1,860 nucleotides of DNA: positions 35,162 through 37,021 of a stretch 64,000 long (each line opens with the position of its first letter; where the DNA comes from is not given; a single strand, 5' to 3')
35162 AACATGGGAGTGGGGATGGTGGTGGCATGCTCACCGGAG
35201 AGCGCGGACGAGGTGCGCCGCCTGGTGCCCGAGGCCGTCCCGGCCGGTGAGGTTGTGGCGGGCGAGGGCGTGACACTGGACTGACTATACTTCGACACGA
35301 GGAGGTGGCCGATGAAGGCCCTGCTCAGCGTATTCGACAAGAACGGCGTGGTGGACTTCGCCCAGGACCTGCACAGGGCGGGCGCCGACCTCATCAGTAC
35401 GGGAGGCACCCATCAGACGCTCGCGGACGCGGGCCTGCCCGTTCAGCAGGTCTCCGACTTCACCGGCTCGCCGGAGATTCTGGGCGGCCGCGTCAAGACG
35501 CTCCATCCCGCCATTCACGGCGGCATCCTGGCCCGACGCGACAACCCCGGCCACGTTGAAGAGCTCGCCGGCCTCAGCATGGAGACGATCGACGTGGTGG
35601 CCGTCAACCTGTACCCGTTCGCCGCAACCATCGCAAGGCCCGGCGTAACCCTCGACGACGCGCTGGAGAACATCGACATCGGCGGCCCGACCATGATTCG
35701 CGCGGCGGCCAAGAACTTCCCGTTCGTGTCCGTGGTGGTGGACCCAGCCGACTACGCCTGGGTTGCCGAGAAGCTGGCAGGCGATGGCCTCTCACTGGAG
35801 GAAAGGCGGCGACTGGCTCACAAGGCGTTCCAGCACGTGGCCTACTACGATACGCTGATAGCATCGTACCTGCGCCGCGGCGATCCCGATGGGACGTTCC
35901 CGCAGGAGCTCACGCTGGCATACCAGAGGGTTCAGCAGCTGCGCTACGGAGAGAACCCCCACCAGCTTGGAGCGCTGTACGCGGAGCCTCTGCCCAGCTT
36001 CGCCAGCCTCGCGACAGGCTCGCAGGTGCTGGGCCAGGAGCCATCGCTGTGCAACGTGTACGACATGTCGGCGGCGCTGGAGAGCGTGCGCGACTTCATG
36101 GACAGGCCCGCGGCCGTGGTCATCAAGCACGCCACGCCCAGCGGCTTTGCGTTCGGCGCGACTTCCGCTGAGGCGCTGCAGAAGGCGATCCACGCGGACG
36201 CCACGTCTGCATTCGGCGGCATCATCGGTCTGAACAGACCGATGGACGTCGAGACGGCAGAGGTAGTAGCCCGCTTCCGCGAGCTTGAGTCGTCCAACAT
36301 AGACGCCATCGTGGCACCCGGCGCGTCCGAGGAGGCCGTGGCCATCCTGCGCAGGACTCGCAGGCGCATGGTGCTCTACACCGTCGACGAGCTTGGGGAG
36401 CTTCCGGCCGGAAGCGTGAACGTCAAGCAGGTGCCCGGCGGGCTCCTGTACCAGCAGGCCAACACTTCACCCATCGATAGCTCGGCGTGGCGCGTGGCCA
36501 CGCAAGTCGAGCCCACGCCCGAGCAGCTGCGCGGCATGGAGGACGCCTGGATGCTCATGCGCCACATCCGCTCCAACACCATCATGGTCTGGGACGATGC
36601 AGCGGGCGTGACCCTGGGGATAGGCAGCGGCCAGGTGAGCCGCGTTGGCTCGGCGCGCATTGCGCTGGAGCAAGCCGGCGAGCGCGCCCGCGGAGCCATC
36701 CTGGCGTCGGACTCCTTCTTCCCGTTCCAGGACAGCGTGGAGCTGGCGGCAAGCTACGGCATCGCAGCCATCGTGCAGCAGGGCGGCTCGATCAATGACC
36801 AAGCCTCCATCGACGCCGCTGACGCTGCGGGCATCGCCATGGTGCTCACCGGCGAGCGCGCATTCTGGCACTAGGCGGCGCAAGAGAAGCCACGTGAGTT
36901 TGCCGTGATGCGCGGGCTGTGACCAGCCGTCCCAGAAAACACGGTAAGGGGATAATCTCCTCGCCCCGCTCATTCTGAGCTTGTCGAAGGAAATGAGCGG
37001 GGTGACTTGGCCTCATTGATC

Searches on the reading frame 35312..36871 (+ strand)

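Call 6: search_protein_families(library=pfam, proteins=[window:35312-36871:+], max_evalue=0.01)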
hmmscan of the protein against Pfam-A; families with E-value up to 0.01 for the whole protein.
window:35312-36871:+ (520 aa): 2 families
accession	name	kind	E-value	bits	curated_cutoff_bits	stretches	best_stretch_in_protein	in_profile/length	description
PF01808.24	AICARFT_IMPCHas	-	2.2e-91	307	25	1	132-454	1-311/311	AICARFT/IMPCHase bienzyme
PF02142.27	MGS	-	8.6e-22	77.5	24.1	1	12-127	1-94/94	MGS-like domain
